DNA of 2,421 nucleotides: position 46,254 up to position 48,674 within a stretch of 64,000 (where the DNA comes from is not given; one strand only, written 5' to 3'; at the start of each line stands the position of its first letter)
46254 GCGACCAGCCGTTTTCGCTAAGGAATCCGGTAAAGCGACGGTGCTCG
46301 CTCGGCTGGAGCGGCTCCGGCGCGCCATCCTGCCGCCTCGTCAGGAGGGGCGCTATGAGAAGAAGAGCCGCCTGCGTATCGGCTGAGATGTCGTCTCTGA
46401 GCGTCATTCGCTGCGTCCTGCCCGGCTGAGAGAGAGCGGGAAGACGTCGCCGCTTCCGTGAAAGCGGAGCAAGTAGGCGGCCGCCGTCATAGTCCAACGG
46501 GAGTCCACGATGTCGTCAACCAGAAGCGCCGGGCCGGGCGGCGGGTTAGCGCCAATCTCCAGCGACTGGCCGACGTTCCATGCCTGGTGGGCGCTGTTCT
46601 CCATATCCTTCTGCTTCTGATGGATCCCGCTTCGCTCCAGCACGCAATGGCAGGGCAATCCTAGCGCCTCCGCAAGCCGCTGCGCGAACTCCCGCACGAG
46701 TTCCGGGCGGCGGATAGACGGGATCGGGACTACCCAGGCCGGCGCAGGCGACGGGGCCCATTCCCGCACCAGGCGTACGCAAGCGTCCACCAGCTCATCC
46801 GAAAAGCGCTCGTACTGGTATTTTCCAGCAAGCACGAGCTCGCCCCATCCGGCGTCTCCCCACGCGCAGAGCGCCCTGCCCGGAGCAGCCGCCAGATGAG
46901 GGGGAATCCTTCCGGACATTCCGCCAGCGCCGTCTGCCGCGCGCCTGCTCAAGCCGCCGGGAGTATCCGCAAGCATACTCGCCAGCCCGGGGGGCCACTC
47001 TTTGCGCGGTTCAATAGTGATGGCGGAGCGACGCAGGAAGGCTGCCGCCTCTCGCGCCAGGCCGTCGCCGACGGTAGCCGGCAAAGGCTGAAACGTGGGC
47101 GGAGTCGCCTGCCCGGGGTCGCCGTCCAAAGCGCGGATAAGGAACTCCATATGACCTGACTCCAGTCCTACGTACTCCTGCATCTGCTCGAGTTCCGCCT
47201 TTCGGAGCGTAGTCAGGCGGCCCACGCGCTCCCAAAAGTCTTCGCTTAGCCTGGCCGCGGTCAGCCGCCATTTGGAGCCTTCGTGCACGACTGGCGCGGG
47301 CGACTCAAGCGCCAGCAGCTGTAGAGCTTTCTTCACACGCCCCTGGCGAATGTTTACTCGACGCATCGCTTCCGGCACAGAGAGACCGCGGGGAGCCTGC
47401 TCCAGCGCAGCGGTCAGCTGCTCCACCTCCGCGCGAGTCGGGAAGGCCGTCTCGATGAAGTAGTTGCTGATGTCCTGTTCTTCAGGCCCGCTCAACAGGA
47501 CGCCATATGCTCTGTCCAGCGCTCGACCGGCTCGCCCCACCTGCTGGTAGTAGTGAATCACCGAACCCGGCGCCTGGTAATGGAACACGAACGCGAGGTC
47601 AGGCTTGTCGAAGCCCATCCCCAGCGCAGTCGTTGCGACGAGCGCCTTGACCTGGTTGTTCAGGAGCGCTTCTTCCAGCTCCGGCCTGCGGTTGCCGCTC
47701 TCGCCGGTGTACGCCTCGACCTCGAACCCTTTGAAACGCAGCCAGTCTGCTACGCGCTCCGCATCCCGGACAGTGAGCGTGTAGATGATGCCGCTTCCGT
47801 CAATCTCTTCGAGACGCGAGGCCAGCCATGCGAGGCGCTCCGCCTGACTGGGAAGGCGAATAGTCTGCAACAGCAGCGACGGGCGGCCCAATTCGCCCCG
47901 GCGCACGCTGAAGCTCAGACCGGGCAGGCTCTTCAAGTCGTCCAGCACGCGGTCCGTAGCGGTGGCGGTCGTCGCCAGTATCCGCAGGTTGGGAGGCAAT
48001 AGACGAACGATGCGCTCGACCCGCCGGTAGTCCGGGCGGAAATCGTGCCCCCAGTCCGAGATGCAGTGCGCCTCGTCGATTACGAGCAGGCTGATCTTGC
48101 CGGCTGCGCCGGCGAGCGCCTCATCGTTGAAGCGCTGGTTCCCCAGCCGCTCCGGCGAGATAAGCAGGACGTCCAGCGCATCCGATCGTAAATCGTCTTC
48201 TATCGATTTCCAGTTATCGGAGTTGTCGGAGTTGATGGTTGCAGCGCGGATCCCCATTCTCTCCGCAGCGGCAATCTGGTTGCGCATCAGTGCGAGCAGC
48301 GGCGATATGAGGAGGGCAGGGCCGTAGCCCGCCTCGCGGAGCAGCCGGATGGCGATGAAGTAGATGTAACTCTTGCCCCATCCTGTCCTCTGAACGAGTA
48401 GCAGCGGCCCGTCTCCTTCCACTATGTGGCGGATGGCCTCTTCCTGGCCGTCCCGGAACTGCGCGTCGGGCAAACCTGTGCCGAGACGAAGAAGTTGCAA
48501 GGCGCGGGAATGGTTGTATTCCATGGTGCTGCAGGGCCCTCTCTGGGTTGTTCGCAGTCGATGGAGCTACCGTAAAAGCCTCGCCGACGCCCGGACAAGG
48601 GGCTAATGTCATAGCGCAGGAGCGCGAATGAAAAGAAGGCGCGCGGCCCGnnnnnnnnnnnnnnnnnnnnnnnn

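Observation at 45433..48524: RecQ-like helicase::ComF-type PRTase fusion translationally coupled to a DprA-like protein (PsyrTA/RqlHI-like module) inside a catabolic cluster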

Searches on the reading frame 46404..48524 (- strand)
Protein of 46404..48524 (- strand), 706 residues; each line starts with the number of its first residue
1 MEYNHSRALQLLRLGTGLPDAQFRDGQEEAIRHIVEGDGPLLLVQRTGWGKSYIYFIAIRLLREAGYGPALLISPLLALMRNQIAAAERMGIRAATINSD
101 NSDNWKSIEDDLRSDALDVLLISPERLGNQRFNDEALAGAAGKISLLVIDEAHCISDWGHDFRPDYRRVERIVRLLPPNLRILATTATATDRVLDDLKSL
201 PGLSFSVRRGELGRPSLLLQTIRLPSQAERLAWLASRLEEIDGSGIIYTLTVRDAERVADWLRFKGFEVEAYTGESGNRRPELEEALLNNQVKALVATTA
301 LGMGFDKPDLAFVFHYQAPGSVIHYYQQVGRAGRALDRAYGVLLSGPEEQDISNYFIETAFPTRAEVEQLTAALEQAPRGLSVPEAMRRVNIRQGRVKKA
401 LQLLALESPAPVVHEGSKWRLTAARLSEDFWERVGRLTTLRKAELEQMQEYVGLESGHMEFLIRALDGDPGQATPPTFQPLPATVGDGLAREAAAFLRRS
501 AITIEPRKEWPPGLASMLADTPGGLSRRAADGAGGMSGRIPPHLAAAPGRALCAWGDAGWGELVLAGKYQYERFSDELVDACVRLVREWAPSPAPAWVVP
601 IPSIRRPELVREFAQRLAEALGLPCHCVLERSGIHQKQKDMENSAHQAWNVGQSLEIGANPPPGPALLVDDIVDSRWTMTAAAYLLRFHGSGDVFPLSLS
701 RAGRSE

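Call 3: search_protein_families(library=pfam, proteins=[window:46404-48524:-], max_evalue=0.1)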
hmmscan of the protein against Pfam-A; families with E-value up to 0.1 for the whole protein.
window:46404-48524:- (706 aa): 5 families
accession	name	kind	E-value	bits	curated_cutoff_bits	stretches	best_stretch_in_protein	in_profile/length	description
PF00270.35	DEAD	-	2.1e-23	83.3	26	1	25-196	2-166/167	DEAD/DEAH box helicase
PF00271.37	Helicase_C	-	4.3e-14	53.1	23.5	1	239-335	12-109/110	Helicase conserved C-terminal domain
PF04851.21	ResIII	-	3.9e-12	46.8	22.5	1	22-188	3-161/164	Type III restriction enzyme, res subunit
PF13604.12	AAA_30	-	0.0048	17.1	27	1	24-158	3-103/191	AAA domain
PF13401.12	AAA_22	-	0.054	14.2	27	0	37-156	4-97/130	AAA domain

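Call 4: search_protein_families(library=padloc, proteins=[window:46404-48524:-], max_evalue=0.1)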
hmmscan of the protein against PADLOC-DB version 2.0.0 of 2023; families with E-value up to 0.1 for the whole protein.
window:46404-48524:- (706 aa): 41 families (the best 25 are shown)
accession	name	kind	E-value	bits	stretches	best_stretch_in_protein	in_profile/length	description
PDLC03928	PsyrT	-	2.2e-254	843.9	1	1-703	1-685/689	-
PDLC02864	DpdF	-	9e-84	280.4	1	9-406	11-390/610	DpdF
PDLC02870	DpdF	-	6.8e-73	244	1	21-406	12-390/534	DpdF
PDLC02861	DpdF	-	1.8e-69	232.6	1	9-349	17-347/611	DpdF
PDLC02865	DpdF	-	1.2e-45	153.6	1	21-406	758-1139/1499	DpdF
PDLC02859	DpdF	-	1.2e-35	121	1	22-337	100-417/545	DpdF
PDLC02872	DpdF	-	8.4e-32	108.6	1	25-352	160-512/859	DpdF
PDLC01089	C3a193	-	8.7e-29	98.5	2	31-190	255-420/983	poss. alt. Cas3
PDLC02855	DpdF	-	3.3e-28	96.4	1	26-334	143-468/825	DpdF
PDLC02868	DpdF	-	5.5e-26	88.6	2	21-198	337-514/1078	DpdF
PDLC02857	DpdF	-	5.3e-25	85.6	1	25-349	181-542/911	DpdF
PDLC02867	DpdF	-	6.5e-21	72.3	1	26-336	140-469/855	DpdF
PDLC02862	DpdF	-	1.7e-19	67.2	1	26-337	121-455/811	DpdF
PDLC02860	DpdF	-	2.5e-19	67.4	1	140-337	7-211/547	DpdF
PDLC02863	DpdF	-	9.3e-18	62.3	1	212-373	21-182/488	DpdF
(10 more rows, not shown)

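Call 5: search_protein_families(library=ncbifam, proteins=[window:46404-48524:-], max_evalue=0.1)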
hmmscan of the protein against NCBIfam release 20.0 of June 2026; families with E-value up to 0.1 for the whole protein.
window:46404-48524:- (706 aa): 28 families (the best 25 are shown)
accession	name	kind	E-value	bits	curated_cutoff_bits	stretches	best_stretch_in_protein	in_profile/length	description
TIGR01389.1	recQ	equivalog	1.6e-74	251.4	640.2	1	21-365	12-348/591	DNA helicase RecQ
TIGR00614.1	recQ_fam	subfamily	2e-64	218.1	219.8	1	21-349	10-334/470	RecQ family ATP-dependent DNA helicase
NF008279.0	PRK11057.1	equivalog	5.2e-54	183.7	1015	1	20-347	23-342/608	ATP-dependent DNA helicase RecQ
NF041063.1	DpdF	equivalog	5.4e-43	147.6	550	1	26-353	144-490/813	protein DpdF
TIGR04121.1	DEXH_lig_assoc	equivalog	4.8e-12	44.4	850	2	278-339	289-350/804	ligase-associated DNA damage response DEXH box helicase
TIGR03817.1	DECH_helic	hypoth_equivalog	1e-11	43.8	874.1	1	274-346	312-384/742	helicase/secretion neighborhood putative DEAH-box helicase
NF008744.0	PRK11776.1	equivalog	5.5e-10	38.4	524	1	142-399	146-397/460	ATP-dependent RNA helicase DbpA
NF003419.0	PRK04837.1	equivalog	7.5e-10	38.1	588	1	222-345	235-360/424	ATP-dependent RNA helicase RhlB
NF010338.0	PRK13767.1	equivalog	1.9e-08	33.1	849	1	245-338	288-388/877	ATP-dependent helicase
NF053632.1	heli_RadD_YejH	equivalog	5.6e-08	31.5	720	2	246-336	254-343/573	DNA repair helicase RadD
NF007882.0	PRK10590.1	equivalog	1.1e-07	31.1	743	1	116-337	125-341/456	ATP-dependent RNA helicase RhlE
NF053631.1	RNA_helic_CshA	equivalog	2.7e-07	29.8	646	1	244-354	239-350/434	degradosome RNA helicase CshA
NF008394.0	PRK11192.1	equivalog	1.3e-06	27.5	507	1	244-339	249-345/441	ATP-dependent RNA helicase SrmB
NF053710.1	RNA_heli_RhlE2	exception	1.5e-06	26.9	925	1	245-351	252-359/635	RNA helicase RhlE2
NF002340.1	PRK01297.1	equivalog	3.5e-06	26.1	564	1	111-350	122-356/372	ATP-dependent RNA helicase RhlB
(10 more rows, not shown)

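Call 16: search_solved_structures(query=window:46404-48524:-, max_evalue=1, show_alignments=0)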
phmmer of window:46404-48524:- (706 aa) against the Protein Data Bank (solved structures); distinct sequences matched with E-value up to 1: 147 (the best 60 are shown).
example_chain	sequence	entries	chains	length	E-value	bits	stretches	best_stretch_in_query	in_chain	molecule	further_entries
4q47_A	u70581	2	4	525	9.1e-53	182.8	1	5-335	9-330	DNA helicase RecQ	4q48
1oyw_A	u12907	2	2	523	2.2e-46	161.6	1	21-345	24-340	ATP-dependent DNA helicase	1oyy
4tmu_A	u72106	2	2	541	5.1e-42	147.2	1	21-348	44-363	RecQ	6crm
9i22_A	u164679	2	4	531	7.3e-42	146.7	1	22-342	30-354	ATP-dependent DNA helicase Q1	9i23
4u7d_A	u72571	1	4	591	9.6e-42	146.3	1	22-342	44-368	ATP-dependent DNA helicase Q1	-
2v1x_A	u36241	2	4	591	9.6e-42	146.3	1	22-342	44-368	ATP-DEPENDENT DNA HELICASE Q1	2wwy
8yrs_A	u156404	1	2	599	1e-41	146.3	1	22-342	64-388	ATP-dependent DNA helicase Q1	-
7a8r_A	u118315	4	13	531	1.5e-41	145.6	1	22-342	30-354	ATP-dependent DNA helicase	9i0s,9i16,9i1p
9i16_D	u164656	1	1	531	1.5e-41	145.6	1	22-342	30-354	ATP-dependent DNA helicase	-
7auc_A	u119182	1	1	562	1.6e-38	135.6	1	22-337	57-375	Bloom syndrome protein,Bloom syndrome protein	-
7aud_A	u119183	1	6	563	1.6e-38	135.6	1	22-337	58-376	Bloom syndrome protein,Bloom syndrome protein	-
4o3m_A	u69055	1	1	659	2.4e-38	135.1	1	22-337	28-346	Bloom syndrome protein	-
4cgz_A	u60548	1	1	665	2.5e-38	135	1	22-337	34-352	BLOOM'S SYNDROME HELICASE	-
4cdg_A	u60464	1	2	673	2.6e-38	135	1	22-337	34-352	BLOOM SYNDROME PROTEIN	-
9og3_A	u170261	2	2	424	2.2e-34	122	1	21-351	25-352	Bifunctional 3'-5' exonuclease/ATP-dependent helicase WRN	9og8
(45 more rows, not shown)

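Call 19: find_homologous_proteins(query=window:46404-48524:-, max_evalue=1e-20)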
Query window:46404-48524:- (706 aa): 8000 proteins with E <= 1e-20 among 8000 candidates; the best 120 are listed.
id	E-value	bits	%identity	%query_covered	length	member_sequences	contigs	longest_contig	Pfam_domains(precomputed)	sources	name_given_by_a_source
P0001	0.0e+0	1593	100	100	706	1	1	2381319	PF00270.36,PF00271.38,PF04851.22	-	-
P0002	0.0e+0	1203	77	100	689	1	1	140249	PF00270.36,PF00271.38,PF04851.22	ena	-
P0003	0.0e+0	1200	77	100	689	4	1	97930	PF00270.36,PF00271.38,PF04851.22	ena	-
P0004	0.0e+0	1199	77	100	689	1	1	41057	PF00270.36,PF00271.38,PF04851.22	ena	-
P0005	0.0e+0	1198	77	100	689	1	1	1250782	PF00270.36,PF00271.38,PF04851.22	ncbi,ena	-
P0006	0.0e+0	1197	76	100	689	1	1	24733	PF00270.36,PF00271.38,PF04851.22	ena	-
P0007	0.0e+0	1195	77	100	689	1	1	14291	PF00270.36,PF00271.38,PF04851.22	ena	-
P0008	0.0e+0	1195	77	100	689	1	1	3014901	PF00270.36,PF00271.38,PF04851.22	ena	-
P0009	0.0e+0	1194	77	100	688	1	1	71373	PF00270.36,PF00271.38,PF04851.22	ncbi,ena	-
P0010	0.0e+0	1184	76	100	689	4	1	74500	PF00270.36,PF00271.38,PF04851.22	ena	-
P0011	0.0e+0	1181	76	100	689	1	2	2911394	PF00270.36,PF00271.38,PF04851.22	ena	-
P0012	0.0e+0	1177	76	100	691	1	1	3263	PF00270.36,PF00271.38,PF04851.22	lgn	-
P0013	0.0e+0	1174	75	100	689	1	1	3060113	PF00270.36,PF00271.38,PF04851.22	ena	-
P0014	0.0e+0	1167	75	100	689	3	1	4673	PF00270.36,PF00271.38,PF04851.22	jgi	-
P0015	0.0e+0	1167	76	100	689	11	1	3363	PF00270.36,PF00271.38,PF04851.22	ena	-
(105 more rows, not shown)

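Call 25: find_related_loci(query=window:46404-48524:-, collection=genome_contigs, flank=8000)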
Query window:46404-48524:- (706 aa) in genome_contigs; peptide patterns used: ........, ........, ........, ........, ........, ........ (x = any residue, [..] = any of these).
600 stretches matched a pattern (row limit reached: there are more); 598 encode a relative of the query (tblastn E <= 1e-3); the best 80 are kept; 80 distinct loci.
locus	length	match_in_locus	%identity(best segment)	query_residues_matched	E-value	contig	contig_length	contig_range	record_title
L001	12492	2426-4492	75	1-706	0e+0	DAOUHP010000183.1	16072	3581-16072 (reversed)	MAG TPA_asm: Dehalococcoidia bacterium isolate S16_96 k189_190692, whole genome shotgun sequence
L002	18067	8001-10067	63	1-703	0e+0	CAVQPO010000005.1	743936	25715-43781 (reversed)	MAG: uncultured beta proteobacterium isolate MFD01476.bin.2.189 genome assembly, contig: contig_44707, whole genome shot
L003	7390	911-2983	64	1-706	0e+0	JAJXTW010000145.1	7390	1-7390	MAG: Nitrospirae bacterium isolate BP4.bin67 NODE_14824_length_7390_cov_1.110836, whole genome shotgun sequence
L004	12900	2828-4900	64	1-706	0e+0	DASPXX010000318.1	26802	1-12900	MAG TPA_asm: Thermoanaerobaculia bacterium isolate SMAG_U11578 k141_864988, whole genome shotgun sequence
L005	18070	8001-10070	63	3-706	0e+0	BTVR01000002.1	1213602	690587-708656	MAG: Pseudomonadota bacterium AMX-MBFR-76 DNA, sequence02, whole genome shotgun sequence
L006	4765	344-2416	62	1-706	0e+0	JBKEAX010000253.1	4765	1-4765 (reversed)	MAG: Hyphomicrobiaceae bacterium isolate VLC_087 k121_9157510, whole genome shotgun sequence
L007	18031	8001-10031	63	1-702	0e+0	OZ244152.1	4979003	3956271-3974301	MAG: Candidatus Multivorans sp. isolate afea6ae8-3198-4470-b6a0-f74c278aea2c genome assembly, chromosome: 1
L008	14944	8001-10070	62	1-705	0e+0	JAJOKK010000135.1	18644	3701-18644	MAG: Candidatus Bipolaricaulota bacterium isolate MAG-1260 c_000000000009, whole genome shotgun sequence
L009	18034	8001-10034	62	3-703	0e+0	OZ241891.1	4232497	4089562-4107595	MAG: Limisphaerales bacterium isolate 13428dcb-cd66-474c-a4e8-c35200876364 genome assembly, chromosome: 1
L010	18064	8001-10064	62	1-703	0e+0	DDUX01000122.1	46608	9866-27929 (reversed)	MAG TPA_asm: Candidatus Accumulibacter iunctus isolate UBA2327 UBA2327_contig_83, whole genome shotgun sequence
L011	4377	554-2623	60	1-706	0e+0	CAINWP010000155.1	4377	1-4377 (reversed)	MAG: uncultured Verrucomicrobia bacterium isolate KT_bin-2079 genome assembly, contig: bin-2079:155/340, whole genome sh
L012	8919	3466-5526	62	1-703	0e+0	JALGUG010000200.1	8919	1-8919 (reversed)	MAG: Candidatus Zipacnadia bacterium isolate Meg22_1214_Bin_133 Meg22_1214_Bin_133_scaffold_30913, whole genome shotgun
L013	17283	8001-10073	60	1-706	0e+0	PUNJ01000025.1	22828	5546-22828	MAG: Chloroflexi bacterium isolate B1Sed10_194 B1-Sed10-C2063, whole genome shotgun sequence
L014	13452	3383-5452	59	1-705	0e+0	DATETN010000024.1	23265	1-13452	MAG TPA_asm: Pyrinomonadaceae bacterium isolate SMAG_U8316 k141_2915315, whole genome shotgun sequence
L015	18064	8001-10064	60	1-703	0e+0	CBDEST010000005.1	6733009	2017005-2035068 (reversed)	MAG: Bryobacterales bacterium isolate 43e8cf1b-7c08-4a57-bc5e-d388cc7a59f2 genome assembly, contig: contig_5, whole geno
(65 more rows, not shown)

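Call 28: find_encoding_contigs(protein=window:46404-48524:-, flank=10000, max_places=3)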
Protein window:46404-48524:- (706 aa): 5 contigs read that carry it; 1 place shown.
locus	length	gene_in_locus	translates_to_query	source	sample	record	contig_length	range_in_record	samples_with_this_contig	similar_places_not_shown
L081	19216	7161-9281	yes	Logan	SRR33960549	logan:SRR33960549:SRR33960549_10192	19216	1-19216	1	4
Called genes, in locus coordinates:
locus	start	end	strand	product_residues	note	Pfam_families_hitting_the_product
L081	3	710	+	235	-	?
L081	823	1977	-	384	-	PF07883:Cupin_2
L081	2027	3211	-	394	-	PF05977:MFS_3, PF07690:MFS_1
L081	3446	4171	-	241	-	PF01177:Asp_Glu_race (faint), PF17645:Amdase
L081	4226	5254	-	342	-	PF04909:Amidohydro_2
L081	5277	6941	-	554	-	PF01425:Amidase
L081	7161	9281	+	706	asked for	PF04851:ResIII, PF00270:DEAD, PF00271:Helicase_C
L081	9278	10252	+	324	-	PF02481:DNA_processg_A, PF18306:LDcluster4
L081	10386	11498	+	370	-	PF04909:Amidohydro_2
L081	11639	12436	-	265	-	PF00106:adh_short, PF08659:KR, PF13561:adh_short_C2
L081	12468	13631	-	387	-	PF07883:Cupin_2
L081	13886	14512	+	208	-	-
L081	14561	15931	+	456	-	PF07690:MFS_1, PF12832:MFS_1_like (faint)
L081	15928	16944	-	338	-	PF04909:Amidohydro_2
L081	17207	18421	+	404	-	PF08309:LVIVD (faint)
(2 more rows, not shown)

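Call 29: find_encoding_contigs(protein=P0005, flank=10000, max_places=3)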
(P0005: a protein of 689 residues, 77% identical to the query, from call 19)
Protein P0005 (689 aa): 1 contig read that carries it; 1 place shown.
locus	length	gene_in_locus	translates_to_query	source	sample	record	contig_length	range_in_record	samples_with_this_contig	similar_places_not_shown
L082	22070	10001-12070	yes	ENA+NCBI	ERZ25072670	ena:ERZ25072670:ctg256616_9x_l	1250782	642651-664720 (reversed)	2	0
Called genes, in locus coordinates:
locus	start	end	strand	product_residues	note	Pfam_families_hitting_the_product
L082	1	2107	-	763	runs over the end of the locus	PF00672:HAMP, PF00512:HisKA, PF02518:HATPase_c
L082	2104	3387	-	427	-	PF13433:Peripla_BP_5, PF13458:Peripla_BP_6, PF01094:ANF_receptor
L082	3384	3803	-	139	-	PF13581:HATPase_c_2, PF02518:HATPase_c (weak)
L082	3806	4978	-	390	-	PF00072:Response_reg, PF07228:SpoIIE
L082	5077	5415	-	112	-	PF01740:STAS, PF13466:STAS_2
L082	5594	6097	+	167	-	PF02870:Methyltransf_1N (weak), PF01035:DNA_binding_1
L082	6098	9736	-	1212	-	PF02811:PHP, PF07733:DNA_pol3_alpha, PF17657:DNA_pol3_finger, PF14579:HHH_6, PF01336:tRNA_anti-codon (weak)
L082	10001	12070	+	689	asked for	PF04851:ResIII, PF00270:DEAD, PF00271:Helicase_C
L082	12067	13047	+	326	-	PF02481:DNA_processg_A, PF18306:LDcluster4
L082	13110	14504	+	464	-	PF08245:Mur_ligase_M, PF02875:Mur_ligase_C, PF27239:FOL3_C (weak)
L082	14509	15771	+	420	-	PF00109:ketoacyl-synt, PF00108:Thiolase_N (faint), PF02801:Ketoacyl-synt_C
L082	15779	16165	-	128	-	PF07883:Cupin_2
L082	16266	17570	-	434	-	PF00355:Rieske, PF11723:Aromatic_hydrox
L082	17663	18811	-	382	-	PF07883:Cupin_2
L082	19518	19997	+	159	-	-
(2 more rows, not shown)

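Call 77: search_dna_similar(query=window:46404-48524:-, collection=plasmids, mode=protein, max_evalue=1e-50, max_rows=12)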
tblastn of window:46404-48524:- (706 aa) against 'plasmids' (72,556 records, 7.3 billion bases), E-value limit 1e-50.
Records with a match: 14; places in all: 14; records where one place covers at least 80% of the query: 12.
Best place of each record, by identity: 60-80% 1; <60% 13.
By first word of the organism name: Halanaeroarchaeum 2; Arthrobacter 2; Rhodococcus 2; Sinorhizobium 1; Nostoc 1; Escherichia 1; Nonomuraea 1; Halomicrobium 1; Streptomyces 1; Acinetobacter 1; and 1 more.
By predicted mobility (MOB-suite, as given by PLSDB): non-mobilizable 13; conjugative 1.
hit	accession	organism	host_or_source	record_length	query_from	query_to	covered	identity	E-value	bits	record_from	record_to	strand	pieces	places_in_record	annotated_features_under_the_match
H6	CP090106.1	Sinorhizobium meliloti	Medicago,Cell culture,Plant nodule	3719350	1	706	100%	61.0%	0e+0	821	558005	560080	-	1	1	RecQ family ATP-dependent DNA helicase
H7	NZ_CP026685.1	Nostoc sp. 'Peltigera membranacea cyanobiont' N6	Lichen thallus,Peltigera membranacea ...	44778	5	700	99%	51.1%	0e+0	652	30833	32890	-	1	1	RecQ family ATP-dependent DNA helicase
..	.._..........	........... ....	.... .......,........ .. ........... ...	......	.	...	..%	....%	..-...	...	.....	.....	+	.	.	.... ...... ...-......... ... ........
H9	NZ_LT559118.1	Nonomuraea gerenzanensis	-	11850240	21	705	97%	43.9%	4e-136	449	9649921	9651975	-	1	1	none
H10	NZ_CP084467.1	Halomicrobium salinisoli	cell culture,gobi saline soil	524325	4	705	99%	42.6%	4e-153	499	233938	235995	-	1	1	RecQ family ATP-dependent DNA helicase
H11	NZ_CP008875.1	Halanaeroarchaeum sulfurireducens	-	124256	2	704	100%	42.1%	7e-143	469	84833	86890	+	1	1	RecQ family ATP-dependent DNA helicase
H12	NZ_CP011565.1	Halanaeroarchaeum sulfurireducens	-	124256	2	704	100%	41.8%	2e-141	465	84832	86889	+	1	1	RecQ family ATP-dependent DNA helicase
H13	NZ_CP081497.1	Streptomyces sp. BHT-5-2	whole organism,plant soil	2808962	21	699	96%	43.2%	1e-134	445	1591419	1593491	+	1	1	none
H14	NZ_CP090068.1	Acinetobacter sp. SH20PTE14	pig manure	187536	7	706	99%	41.6%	4e-164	530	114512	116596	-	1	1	RecQ family ATP-dependent DNA helicase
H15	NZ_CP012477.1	Arthrobacter sp. ERGS1:01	single,stream water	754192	4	703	99%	40.7%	3e-129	429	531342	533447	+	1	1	RecQ family ATP-dependent DNA helicase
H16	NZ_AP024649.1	Arthrobacter sp. StoSoilB13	-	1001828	4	696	98%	39.9%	1e-121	407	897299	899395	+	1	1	none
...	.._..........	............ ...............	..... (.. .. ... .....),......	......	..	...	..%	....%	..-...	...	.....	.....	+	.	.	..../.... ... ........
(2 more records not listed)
